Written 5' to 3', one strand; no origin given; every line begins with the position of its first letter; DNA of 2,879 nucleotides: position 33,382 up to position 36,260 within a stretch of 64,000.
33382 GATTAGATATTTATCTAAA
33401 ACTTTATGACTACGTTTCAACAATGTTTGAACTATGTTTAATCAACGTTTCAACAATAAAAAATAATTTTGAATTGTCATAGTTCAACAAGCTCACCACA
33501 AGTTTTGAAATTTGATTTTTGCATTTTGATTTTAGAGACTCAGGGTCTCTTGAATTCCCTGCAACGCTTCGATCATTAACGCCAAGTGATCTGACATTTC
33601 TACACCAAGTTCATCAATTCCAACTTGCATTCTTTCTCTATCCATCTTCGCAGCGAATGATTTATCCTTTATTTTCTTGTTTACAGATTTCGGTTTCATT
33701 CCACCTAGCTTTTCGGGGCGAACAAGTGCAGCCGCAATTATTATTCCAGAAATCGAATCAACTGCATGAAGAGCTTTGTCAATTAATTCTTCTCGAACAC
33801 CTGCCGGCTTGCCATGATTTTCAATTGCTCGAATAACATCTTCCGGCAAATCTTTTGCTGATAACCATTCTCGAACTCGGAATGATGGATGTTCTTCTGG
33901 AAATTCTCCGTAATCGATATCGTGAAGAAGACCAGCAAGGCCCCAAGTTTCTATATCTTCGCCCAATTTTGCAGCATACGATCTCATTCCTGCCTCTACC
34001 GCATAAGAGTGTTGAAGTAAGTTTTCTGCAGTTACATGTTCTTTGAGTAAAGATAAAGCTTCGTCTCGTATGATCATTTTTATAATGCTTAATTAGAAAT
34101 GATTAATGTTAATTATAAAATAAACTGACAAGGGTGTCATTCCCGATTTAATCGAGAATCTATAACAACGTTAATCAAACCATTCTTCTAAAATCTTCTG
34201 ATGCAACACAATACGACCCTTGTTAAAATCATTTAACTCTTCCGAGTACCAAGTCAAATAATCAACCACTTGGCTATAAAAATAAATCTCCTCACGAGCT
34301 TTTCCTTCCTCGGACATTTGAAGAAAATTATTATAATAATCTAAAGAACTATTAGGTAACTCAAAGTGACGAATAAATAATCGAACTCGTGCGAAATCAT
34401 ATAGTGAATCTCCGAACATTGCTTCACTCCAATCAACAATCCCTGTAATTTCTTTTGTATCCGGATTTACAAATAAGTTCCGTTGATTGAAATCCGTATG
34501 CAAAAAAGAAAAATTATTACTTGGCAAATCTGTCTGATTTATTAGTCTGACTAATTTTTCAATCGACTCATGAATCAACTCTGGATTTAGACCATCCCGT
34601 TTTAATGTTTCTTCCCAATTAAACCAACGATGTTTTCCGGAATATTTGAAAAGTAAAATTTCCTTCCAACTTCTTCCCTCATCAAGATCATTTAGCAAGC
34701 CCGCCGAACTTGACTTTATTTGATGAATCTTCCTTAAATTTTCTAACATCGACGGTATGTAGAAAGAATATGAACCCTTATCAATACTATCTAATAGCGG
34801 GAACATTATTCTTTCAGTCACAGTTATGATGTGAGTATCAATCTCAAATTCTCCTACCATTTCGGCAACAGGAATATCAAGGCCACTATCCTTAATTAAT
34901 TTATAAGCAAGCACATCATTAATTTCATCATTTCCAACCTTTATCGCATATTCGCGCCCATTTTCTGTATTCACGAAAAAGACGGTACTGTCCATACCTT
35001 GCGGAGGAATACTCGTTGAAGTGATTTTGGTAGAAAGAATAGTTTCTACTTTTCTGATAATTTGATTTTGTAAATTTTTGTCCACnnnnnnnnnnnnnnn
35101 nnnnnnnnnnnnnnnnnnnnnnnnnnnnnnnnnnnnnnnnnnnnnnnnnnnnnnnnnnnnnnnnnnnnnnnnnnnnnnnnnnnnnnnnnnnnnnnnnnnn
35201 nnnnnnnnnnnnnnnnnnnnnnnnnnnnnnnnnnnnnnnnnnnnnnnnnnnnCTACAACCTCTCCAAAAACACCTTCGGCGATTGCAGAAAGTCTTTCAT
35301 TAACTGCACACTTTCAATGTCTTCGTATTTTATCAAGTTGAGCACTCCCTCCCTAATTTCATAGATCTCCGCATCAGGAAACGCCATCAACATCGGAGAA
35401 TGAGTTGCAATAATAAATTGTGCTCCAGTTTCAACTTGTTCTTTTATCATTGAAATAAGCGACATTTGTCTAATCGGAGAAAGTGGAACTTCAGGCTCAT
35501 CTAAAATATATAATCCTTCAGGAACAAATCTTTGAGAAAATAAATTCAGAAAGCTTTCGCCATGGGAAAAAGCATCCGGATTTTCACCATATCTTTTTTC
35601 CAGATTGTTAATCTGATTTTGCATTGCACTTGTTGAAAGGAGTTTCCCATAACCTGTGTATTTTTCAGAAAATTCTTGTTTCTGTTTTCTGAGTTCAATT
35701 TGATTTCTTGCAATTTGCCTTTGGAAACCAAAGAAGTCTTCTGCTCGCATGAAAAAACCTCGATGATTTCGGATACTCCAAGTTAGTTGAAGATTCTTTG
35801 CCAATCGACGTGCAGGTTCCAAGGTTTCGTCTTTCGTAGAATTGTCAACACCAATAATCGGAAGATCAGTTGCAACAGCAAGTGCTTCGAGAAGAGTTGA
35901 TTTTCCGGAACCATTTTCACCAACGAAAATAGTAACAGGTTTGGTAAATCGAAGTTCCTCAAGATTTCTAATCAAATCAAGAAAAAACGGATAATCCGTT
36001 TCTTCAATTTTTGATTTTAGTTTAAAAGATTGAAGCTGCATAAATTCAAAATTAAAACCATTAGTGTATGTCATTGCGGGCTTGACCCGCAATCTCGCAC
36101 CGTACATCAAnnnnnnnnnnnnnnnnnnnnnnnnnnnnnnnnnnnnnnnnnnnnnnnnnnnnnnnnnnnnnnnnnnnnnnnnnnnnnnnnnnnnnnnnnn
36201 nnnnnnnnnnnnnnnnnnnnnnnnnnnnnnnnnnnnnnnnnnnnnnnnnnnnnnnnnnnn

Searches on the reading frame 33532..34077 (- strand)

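Call 77: search_protein_families(library=pfam, proteins=[window:33532-34077:-], max_evalue=0.00001)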
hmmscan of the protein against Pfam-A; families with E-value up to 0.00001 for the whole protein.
window:33532-34077:- (181 aa): 1 family
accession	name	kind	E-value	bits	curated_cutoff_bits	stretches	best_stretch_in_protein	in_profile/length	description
PF01966.28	HD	-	4e-10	40.4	22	1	21-93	2-90/116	HD domain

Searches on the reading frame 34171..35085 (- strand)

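Call 77: search_protein_families(library=pfam, proteins=[window:34171-35085:-], max_evalue=0.00001)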
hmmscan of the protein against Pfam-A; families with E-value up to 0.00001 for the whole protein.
window:34171-35085:- (304 aa): 1 family
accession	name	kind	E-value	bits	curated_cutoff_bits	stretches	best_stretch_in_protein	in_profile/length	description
PF01636.29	APH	-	8.5e-16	58.9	23.2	1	28-238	6-213/239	Phosphotransferase enzyme family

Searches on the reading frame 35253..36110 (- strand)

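Call 77: search_protein_families(library=pfam, proteins=[window:35253-36110:-], max_evalue=0.00001)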
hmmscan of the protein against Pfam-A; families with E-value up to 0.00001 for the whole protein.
window:35253-36110:- (285 aa): 5 families
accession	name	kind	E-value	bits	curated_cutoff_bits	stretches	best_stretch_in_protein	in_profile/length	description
PF13304.12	AAA_21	-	1.1e-15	59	27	2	99-242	148-303/304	AAA domain, putative AbiEii toxin, Type IV TA system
PF13175.12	AAA_15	-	1.4e-14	54.9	32.1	2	49-79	16-45/374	AAA ATPase domain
PF02463.25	SMC_N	-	1.3e-11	44.8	40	0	157-243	113-203/220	RecF/RecN/SMC N terminal domain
PF13476.12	AAA_23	-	9e-11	43.2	27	1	48-170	11-124/201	AAA domain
PF00005.33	ABC_tran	-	9.4e-07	29.9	25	1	59-206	13-135/137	ABC transporter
